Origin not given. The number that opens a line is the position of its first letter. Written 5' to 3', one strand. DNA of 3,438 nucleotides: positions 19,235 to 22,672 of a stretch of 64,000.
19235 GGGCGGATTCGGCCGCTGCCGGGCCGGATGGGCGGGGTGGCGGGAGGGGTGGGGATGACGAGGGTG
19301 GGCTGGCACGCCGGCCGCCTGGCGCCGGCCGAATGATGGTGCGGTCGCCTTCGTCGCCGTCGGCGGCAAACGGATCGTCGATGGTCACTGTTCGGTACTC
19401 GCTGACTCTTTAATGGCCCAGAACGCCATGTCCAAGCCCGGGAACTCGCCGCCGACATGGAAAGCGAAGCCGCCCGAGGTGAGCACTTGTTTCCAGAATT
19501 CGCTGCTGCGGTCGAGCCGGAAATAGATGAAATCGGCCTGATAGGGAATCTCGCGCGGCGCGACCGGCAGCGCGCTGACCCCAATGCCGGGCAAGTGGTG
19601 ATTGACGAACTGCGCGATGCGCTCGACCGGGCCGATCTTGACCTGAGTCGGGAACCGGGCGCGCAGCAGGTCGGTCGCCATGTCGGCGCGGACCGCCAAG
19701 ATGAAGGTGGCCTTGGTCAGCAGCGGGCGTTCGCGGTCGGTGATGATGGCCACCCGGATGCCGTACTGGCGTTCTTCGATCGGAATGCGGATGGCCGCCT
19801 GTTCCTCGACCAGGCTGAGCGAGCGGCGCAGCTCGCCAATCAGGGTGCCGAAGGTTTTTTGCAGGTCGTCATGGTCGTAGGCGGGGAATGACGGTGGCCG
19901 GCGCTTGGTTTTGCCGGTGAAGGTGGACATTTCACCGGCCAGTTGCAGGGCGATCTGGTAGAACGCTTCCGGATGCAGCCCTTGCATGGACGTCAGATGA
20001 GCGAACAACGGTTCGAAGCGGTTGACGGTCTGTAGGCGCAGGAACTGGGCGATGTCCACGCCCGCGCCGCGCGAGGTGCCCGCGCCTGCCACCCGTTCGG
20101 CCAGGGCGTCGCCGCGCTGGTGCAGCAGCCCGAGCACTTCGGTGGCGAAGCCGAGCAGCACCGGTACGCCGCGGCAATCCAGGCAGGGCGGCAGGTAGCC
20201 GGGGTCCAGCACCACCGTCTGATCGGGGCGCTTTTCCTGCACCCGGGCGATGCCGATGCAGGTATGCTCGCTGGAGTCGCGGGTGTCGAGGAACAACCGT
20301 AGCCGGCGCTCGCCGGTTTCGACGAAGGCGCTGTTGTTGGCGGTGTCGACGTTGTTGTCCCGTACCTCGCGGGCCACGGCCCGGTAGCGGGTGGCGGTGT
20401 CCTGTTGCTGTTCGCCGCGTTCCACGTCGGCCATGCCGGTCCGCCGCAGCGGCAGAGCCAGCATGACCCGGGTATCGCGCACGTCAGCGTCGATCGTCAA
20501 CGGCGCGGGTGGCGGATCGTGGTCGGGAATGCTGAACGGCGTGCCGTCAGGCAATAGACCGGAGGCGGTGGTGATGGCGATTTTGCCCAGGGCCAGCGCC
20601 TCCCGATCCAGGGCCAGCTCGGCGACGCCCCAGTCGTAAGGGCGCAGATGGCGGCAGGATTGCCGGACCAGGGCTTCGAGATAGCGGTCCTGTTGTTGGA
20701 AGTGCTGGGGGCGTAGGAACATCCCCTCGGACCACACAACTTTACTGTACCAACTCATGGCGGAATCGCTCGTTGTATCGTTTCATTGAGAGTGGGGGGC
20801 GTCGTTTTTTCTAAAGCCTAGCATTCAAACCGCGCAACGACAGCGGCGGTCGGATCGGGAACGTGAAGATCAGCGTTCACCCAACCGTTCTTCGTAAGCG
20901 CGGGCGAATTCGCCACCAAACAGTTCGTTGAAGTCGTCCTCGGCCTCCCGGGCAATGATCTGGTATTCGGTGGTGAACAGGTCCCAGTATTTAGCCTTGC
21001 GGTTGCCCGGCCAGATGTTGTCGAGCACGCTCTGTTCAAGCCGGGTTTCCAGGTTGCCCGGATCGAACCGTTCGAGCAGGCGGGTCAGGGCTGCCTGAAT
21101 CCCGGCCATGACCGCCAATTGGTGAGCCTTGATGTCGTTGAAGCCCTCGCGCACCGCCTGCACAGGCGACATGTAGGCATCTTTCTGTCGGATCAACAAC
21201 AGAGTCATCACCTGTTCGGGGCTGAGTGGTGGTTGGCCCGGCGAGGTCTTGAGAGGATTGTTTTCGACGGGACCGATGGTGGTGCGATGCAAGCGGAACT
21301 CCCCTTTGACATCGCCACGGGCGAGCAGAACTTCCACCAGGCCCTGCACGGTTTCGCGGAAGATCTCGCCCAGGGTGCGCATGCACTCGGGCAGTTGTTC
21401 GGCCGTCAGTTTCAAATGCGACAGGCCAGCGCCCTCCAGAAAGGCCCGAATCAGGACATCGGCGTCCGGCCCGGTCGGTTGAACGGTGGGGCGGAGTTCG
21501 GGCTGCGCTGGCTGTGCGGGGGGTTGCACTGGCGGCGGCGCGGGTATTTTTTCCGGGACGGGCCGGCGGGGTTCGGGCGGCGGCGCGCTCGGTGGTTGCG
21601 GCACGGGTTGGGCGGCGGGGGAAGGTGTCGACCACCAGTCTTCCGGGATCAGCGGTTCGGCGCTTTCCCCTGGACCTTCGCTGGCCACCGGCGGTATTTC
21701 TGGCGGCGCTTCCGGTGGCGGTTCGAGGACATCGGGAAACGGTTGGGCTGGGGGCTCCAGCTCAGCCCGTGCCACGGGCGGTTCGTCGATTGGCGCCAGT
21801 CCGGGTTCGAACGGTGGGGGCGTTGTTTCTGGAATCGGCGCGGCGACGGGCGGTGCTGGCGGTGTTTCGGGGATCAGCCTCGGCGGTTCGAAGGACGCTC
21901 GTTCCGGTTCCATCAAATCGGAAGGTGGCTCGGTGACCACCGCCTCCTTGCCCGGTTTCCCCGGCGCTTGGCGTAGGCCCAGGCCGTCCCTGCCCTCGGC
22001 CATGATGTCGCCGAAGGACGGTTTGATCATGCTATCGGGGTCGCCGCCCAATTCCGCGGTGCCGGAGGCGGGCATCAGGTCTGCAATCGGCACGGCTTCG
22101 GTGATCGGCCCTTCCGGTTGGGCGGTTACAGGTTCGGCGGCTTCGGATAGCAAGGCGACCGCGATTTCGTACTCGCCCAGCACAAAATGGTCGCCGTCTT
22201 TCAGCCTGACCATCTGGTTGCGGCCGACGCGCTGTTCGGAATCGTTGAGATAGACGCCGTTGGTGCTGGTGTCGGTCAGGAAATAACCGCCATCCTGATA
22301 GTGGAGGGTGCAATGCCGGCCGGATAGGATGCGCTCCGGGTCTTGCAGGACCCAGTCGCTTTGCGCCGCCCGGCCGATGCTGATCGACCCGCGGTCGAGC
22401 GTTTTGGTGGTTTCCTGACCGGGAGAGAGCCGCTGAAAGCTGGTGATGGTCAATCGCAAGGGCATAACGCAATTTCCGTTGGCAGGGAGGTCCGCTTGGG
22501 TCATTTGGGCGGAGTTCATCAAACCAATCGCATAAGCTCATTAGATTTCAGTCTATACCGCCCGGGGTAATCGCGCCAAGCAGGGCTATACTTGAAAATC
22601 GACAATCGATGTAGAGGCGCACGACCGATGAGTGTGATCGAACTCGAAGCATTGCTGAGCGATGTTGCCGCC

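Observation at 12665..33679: H1-T6SS-like cluster with only 11 of 13 core genes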

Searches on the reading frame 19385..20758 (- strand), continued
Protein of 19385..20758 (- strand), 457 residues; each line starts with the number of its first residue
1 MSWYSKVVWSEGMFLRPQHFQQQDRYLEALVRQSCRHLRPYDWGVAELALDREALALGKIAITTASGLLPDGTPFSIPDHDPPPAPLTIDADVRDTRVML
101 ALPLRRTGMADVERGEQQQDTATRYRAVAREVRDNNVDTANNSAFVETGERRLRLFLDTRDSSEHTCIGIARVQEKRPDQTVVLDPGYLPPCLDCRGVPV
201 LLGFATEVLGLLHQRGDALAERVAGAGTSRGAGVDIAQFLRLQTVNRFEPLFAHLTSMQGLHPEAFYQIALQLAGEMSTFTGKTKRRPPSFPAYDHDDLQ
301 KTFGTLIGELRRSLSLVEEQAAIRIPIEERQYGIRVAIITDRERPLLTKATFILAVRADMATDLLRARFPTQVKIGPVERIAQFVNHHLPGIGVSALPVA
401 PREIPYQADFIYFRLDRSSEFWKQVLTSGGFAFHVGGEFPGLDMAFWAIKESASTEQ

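Call 46: find_encoding_contigs(protein=P0091, flank=10000, max_places=1)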
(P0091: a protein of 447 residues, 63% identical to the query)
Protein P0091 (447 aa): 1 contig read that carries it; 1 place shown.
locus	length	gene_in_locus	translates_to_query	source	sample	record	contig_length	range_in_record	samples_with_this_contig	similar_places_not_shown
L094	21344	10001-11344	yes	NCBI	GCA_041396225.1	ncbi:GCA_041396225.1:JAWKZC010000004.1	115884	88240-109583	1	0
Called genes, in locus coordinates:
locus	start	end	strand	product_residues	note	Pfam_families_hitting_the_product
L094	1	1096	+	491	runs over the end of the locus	PF00034:Cytochrom_C (weak), PF13442:Cytochrome_CBB3, PF00034:Cytochrom_C (weak), PF13442:Cytochrome_CBB3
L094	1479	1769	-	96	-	PF12826:HHH_2, PF14520:HHH_5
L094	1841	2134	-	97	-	-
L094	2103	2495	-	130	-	PF01653:DNA_ligase_aden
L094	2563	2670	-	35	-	PF01653:DNA_ligase_aden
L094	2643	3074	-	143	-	PF01653:DNA_ligase_aden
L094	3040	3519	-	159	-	PF04354:ZipA_C (faint)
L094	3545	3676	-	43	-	-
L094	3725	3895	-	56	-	-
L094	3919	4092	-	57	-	-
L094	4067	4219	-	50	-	-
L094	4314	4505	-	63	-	PF02463:SMC_N (weak)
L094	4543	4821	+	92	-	-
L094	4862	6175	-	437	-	-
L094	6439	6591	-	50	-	-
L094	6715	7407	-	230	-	-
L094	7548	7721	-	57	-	PF02463:SMC_N, PF13175:AAA_15 (weak), PF13555:AAA_29 (weak), PF13476:AAA_23, PF13304:AAA_21 (weak)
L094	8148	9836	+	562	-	PF00498:FHA, PF20232:T6SS_FHA_C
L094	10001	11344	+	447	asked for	PF05936:T6SS_VasE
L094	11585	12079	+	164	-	PF09850:DotU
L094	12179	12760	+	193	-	PF00691:OmpA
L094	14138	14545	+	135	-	PF06761:IcmF-related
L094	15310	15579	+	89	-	-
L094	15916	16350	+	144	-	PF06744:IcmF_C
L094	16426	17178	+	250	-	PF09867:TagF_N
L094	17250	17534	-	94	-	PF01966:HD (faint), PF13487:HD_5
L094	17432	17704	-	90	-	-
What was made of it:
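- The split genes occur in fragmented or long-read MAG assemblies, where neighbouring genes are split too (call 46), so they look like assembly errors.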

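Call 64: search_protein_families(library=ncbifam, proteins=[L029:17640-20765:+, L029:20765-21328:+, L041:20669-21328:+, L029:9415-9984:+, L009:17241-21086:-], max_evalue=0.00001)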
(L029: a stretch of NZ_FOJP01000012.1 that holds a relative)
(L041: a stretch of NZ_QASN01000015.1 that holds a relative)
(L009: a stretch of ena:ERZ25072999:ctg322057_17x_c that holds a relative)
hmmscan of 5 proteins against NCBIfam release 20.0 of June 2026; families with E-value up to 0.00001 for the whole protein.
L029:17640-20765:+ (1041 aa): 11 families
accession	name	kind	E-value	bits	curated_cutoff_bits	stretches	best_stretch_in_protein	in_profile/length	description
NF033483.0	PknB_PASTA_kin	equivalog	1.1e-86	292.1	450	1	8-391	9-372/563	Stk1 family PASTA domain-containing Ser/Thr kinase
NF052427.1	StpK7MSMEG_1200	equivalog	1.2e-56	192.4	900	1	7-270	8-276/601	serine/threonine protein kinase StpK7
NF047741.1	antiphage_MADS6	equivalog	2.2e-45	155.3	460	2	80-269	272-467/612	methylation-associated defense system protein kinase MAD6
TIGR03903.1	TOMM_kin_cyc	equivalog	1.3e-37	129.3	705.75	1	32-258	4-243/1267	TOMM system kinase/cyclase fusion protein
NF009651.0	PRK13184.1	equivalog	1.7e-37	128.9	839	1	8-260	4-288/932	serine/threonine-protein kinase PknD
NF053615.1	SerThrKinAfsKStmc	equivalog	1.1e-36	126.9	1300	1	5-260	12-265/809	protein serine/threonine kinase AfsK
NF038150.1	lanthi_synth_IV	equivalog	5.3e-27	94.5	650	1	18-271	201-460/851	class IV lanthionine synthetase LanL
NF033442.0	BREX_PglW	equivalog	2.2e-25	88.7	990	1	7-216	513-720/1391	BREX system serine/threonine kinase PglW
NF038151.1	lanthi_synth_III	equivalog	3.5e-16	58.8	575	1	5-251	220-473/833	class III lanthionine synthetase LanKC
NF058632.1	SerThrKinPrkT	equivalog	1.3e-07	31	280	1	8-137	23-150/322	serine/threonine protein kinase PrkT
TIGR03724.2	arch_bud32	equivalog_domain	2.5e-06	27.1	125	1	81-156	68-136/193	KEOPS complex kinase/ATPase Bud32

L029:20765-21328:+ (188 aa): 170 families (the best 25 are shown)
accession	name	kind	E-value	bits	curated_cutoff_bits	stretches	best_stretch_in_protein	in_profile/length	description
TIGR02673.1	FtsE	equivalog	1.4e-29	103.4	264.85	1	20-188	18-179/214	cell division ATP-binding protein FtsE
TIGR02982.1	heterocyst_DevA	subfamily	7.6e-29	100.9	295.8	1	2-187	2-182/220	ABC exporter ATP-binding subunit, DevA family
TIGR02211.1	LolD_lipo_ex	equivalog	9.8e-28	97.2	307.75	1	1-188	1-183/221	lipoprotein-releasing ABC transporter ATP-binding protein LolD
TIGR03608.1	L_ocin_972_ABC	subfamily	1.8e-27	96.1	254.85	1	19-187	13-175/206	putative bacteriocin export ABC transporter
NF038007.1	ABC_ATP_DarD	equivalog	5.1e-27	94.8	375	1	25-186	26-181/218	darobactin export ABC transporter ATP-binding protein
TIGR02315.1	ABC_phnC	equivalog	1.7e-26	93.1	266.1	1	1-187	1-186/243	phosphonate ABC transporter ATP-binding protein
TIGR02142.1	modC_ABC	equivalog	2.8e-26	92.6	285.05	1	19-185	13-170/353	molybdenum ABC transporter ATP-binding protein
NF007879.0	PRK10584.1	equivalog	7.5e-26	91.2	336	1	2-187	7-187/228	putative ABC transporter ATP-binding protein YbbA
NF008338.0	PRK11124.1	equivalog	1.3e-25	90.4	369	1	24-185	22-180/242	arginine ABC transporter ATP-binding protein ArtP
TIGR01186.1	proV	subfamily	1.1e-24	87.3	326.6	1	24-182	13-165/363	betaine/proline/choline family ABC transporter ATP-binding protein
TIGR02857.1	CydD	equivalog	1.5e-24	86.9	435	1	19-186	337-498/529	thiol reductant ABC exporter subunit CydD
NF040933.2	ABC_arch_GlcV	equivalog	6.2e-24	84.5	450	1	17-178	19-173/357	glucose ABC transporter ATP-binding protein GlcV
NF007826.0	PRK10535.1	equivalog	6.6e-24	84.1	966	1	4-187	7-185/648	macrolide ABC transporter ATP-binding protein/permease MacB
TIGR03005.1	ectoine_ehuA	equivalog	1.7e-23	83.2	345.4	1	24-186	20-186/252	ectoine/hydroxyectoine ABC transporter ATP-binding protein EhuA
NF008039.0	PRK10771.1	equivalog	2.2e-23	82.9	298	1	25-184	20-167/234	thiamine ABC transporter ATP-binding protein ThiQ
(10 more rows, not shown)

L041:20669-21328:+ (220 aa): 174 families (the best 25 are shown)
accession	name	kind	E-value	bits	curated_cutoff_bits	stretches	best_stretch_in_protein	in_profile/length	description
TIGR02211.1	LolD_lipo_ex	equivalog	3.8e-35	121.4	307.75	1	24-213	25-208/221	lipoprotein-releasing ABC transporter ATP-binding protein LolD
TIGR02982.1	heterocyst_DevA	subfamily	1.6e-34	119.4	295.8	1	3-208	3-203/220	ABC exporter ATP-binding subunit, DevA family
TIGR02673.1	FtsE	equivalog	4.7e-34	117.9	264.85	1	24-213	22-203/214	cell division ATP-binding protein FtsE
NF008639.0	PRK11629.1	equivalog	8e-32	110.5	360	1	28-213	34-213/234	lipoprotein-releasing ABC transporter ATP-binding protein LolD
TIGR03608.1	L_ocin_972_ABC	subfamily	8.6e-32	110.3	254.85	1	24-212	18-199/206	putative bacteriocin export ABC transporter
TIGR02315.1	ABC_phnC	equivalog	2.4e-30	105.7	266.1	1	2-219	2-218/243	phosphonate ABC transporter ATP-binding protein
NF007826.0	PRK10535.1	equivalog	4.1e-30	104.6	966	1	2-211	5-208/648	macrolide ABC transporter ATP-binding protein/permease MacB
NF007879.0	PRK10584.1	equivalog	2e-29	103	336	1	3-211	8-211/228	putative ABC transporter ATP-binding protein YbbA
TIGR03415.1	ABC_choXWV_ATP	equivalog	1.6e-27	96.5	483.75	1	25-214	45-232/382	choline ABC transporter ATP-binding protein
TIGR01186.1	proV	subfamily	6.4e-27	94.6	326.6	1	25-210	14-193/363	betaine/proline/choline family ABC transporter ATP-binding protein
NF038007.1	ABC_ATP_DarD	equivalog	8.2e-27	94.1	375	1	26-207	27-201/218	darobactin export ABC transporter ATP-binding protein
TIGR02857.1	CydD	equivalog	1e-26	94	435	1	25-212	343-522/529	thiol reductant ABC exporter subunit CydD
TIGR02314.1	ABC_MetN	equivalog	1.9e-26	92.9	499.7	1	19-213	25-207/343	methionine ABC transporter ATP-binding protein MetN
NF008338.0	PRK11124.1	equivalog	2.1e-25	89.7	369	1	20-213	18-207/242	arginine ABC transporter ATP-binding protein ArtP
NF008039.0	PRK10771.1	equivalog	1.4e-24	86.8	298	1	25-212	20-195/234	thiamine ABC transporter ATP-binding protein ThiQ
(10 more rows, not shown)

L029:9415-9984:+ (189 aa): 1 family
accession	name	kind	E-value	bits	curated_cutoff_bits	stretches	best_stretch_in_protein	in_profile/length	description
TIGR03352.1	VI_chp_3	equivalog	1.2e-38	132.1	31.6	1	34-178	4-146/147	type VI secretion system lipoprotein TssJ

L009:17241-21086:- (1281 aa): 14 families
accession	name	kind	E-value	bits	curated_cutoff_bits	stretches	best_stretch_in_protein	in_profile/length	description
NF033483.0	PknB_PASTA_kin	equivalog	1.8e-50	172.5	450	1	134-377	4-240/563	Stk1 family PASTA domain-containing Ser/Thr kinase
NF047741.1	antiphage_MADS6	equivalog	6.3e-39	134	460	2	245-405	300-460/612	methylation-associated defense system protein kinase MAD6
NF052427.1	StpK7MSMEG_1200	equivalog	3e-26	92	900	1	137-394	7-257/601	serine/threonine protein kinase StpK7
TIGR03903.1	TOMM_kin_cyc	equivalog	3.7e-22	78.1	705.75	1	171-370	6-208/1267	TOMM system kinase/cyclase fusion protein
NF038150.1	lanthi_synth_IV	equivalog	4.6e-13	48.4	650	1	131-356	183-401/851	class IV lanthionine synthetase LanL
NF033442.0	BREX_PglW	equivalog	9.9e-13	46.7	990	1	187-351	254-428/1391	BREX system serine/threonine kinase PglW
NF038151.1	lanthi_synth_III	equivalog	1.1e-12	47.2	575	1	181-422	261-501/833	class III lanthionine synthetase LanKC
NF009651.0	PRK13184.1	equivalog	9.7e-12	43.7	839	1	138-363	3-243/932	serine/threonine-protein kinase PknD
TIGR03724.2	arch_bud32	equivalog_domain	2.6e-08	33.6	125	1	217-297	67-136/193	KEOPS complex kinase/ATPase Bud32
NF011460.0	PRK14879.1-1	equivalog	1.7e-07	30.7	199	1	216-300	84-165/232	Kae1-associated kinase Bud32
NF011463.0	PRK14879.1-4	equivalog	1.2e-06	28.1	188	1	219-296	94-164/237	Kae1-associated kinase Bud32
NF011464.0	PRK14879.1-7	equivalog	5.6e-06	26.3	246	0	203-294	68-151/221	Kae1-associated kinase Bud32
NF007174.0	PRK09605.1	equivalog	5.7e-06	25.1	447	1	209-296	404-477/535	bifunctional N(6)-L-threonylcarbamoyladenine synthase/serine/threonine protein kinase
NF053615.1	SerThrKinAfsKStmc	equivalog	7.1e-06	24.9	1300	0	223-357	92-220/809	protein serine/threonine kinase AfsK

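Call 65: find_encoding_contigs(protein=P0103, flank=10000, max_places=1)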
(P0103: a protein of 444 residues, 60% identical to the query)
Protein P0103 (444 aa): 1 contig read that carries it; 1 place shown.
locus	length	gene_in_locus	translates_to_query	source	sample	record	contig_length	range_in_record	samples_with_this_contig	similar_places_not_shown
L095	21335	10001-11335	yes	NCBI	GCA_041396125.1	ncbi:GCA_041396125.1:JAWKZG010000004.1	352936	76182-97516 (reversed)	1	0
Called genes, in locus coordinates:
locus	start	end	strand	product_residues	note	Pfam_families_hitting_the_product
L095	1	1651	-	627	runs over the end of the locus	PF05947:T6SS_TssF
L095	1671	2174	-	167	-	PF04965:GPW_gp25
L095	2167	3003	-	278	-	PF07024:ImpE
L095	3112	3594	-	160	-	PF05638:T6SS_HCP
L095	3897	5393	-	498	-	PF05943:VipB, PF18945:VipB_2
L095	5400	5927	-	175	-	PF05591:T6SS_VipA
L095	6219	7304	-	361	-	PF06812:ImpA_N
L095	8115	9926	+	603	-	PF16697:Yop-YscD_cpl, PF00498:FHA, PF20232:T6SS_FHA_C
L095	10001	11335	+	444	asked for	PF05936:T6SS_VasE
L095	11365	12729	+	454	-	PF09850:DotU, PF00691:OmpA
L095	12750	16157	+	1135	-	PF14331:IcmF-related_N, PF06761:IcmF-related, PF06744:IcmF_C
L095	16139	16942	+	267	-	PF09867:TagF_N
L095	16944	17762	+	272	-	PF00481:PP2C, PF13672:PP2C_2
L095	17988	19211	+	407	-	PF01494:FAD_binding_3, PF05834:Lycopene_cycl (faint), PF08491:SE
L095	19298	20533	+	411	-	PF00149:Metallophos, PF12320:SbcD_C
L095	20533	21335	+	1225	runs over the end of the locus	PF02463:SMC_N (faint), PF13476:AAA_23, PF13555:AAA_29 (weak), PF13558:SbcC_Walker_B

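Call 66: find_encoding_contigs(protein=P0109, flank=10000, max_places=1)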
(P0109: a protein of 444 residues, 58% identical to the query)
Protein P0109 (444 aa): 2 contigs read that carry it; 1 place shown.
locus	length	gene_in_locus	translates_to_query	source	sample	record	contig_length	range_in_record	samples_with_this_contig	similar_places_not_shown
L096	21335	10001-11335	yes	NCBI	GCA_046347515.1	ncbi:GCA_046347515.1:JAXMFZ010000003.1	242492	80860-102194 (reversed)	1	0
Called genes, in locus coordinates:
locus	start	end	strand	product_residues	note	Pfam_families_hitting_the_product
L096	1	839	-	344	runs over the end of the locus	PF06996:T6SS_TssG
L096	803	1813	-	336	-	PF05947:T6SS_TssF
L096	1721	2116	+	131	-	-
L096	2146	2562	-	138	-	PF05947:T6SS_TssF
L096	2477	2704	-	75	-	PF05947:T6SS_TssF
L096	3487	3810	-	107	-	-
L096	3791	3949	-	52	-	-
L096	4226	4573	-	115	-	PF05638:T6SS_HCP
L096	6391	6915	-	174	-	PF05591:T6SS_VipA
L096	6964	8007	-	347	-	PF06812:ImpA_N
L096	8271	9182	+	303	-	PF00498:FHA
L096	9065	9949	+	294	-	PF20232:T6SS_FHA_C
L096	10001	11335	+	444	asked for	PF05936:T6SS_VasE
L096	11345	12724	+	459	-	PF09850:DotU, PF00691:OmpA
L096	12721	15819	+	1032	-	PF14331:IcmF-related_N, PF06761:IcmF-related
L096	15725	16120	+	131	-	PF06744:IcmF_C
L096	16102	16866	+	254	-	PF09867:TagF_N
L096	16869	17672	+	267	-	PF00481:PP2C, PF13672:PP2C_2, PF07228:SpoIIE (weak)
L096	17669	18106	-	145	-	PF04364:DNA_pol3_chi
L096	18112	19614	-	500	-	PF02789:Peptidase_M17_N, PF00883:Peptidase_M17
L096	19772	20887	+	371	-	PF03739:LptF_LptG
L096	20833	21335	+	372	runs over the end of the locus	PF03739:LptF_LptG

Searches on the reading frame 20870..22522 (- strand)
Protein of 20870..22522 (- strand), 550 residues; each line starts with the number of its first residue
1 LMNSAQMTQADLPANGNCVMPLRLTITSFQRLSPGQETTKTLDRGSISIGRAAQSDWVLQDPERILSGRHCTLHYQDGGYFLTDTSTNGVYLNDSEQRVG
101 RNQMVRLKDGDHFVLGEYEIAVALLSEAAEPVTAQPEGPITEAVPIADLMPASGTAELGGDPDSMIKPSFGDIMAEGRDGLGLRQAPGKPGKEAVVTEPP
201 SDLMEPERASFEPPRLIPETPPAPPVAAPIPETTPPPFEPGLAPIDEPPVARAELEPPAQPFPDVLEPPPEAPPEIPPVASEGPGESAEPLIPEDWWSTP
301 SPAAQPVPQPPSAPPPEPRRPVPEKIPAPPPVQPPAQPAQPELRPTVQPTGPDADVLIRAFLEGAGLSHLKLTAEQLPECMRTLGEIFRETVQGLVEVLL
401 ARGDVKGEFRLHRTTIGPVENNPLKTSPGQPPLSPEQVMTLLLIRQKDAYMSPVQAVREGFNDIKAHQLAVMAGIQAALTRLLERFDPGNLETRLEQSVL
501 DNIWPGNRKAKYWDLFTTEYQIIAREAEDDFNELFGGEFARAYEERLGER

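Call 4: search_protein_families(library=ncbifam, proteins=[window:20870-22522:-])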
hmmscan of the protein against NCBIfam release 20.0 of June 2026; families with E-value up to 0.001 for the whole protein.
window:20870-22522:- (550 aa): 3 families
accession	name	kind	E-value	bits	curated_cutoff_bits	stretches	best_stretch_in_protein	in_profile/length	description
TIGR03354.1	VI_FHA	hypoth_equivalog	5.6e-105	352.5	120.25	1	22-546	1-418/420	type VI secretion system-associated FHA domain protein TagH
NF049868.1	FhaB_Rv0019c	equivalog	9e-08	32.3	125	1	34-107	75-145/158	FHA domain-containing protein FhaB/FipA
NF041660.2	oxygluDhInhib_OdhI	equivalog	0.00076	19.3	200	0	41-117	52-122/130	oxoglutarate dehydrogenase inhibitor Odhl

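Call 6: search_protein_families(library=pfam, proteins=[window:20870-22522:-], max_evalue=0.01)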
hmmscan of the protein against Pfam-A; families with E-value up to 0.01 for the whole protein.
window:20870-22522:- (550 aa): 3 families
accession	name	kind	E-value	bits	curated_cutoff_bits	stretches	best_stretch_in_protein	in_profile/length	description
PF20232.3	T6SS_FHA_C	-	6.8e-60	202.4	23.7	1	363-545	1-179/180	C-terminal domain of Type VI secretion system FHA protein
PF00498.31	FHA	-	1.3e-16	61.2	20.7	1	47-116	1-67/67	FHA domain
PF16697.10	Yop-YscD_cpl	-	1.2e-08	35.5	33.2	1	41-121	13-89/94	Inner membrane component of T3SS, cytoplasmic domain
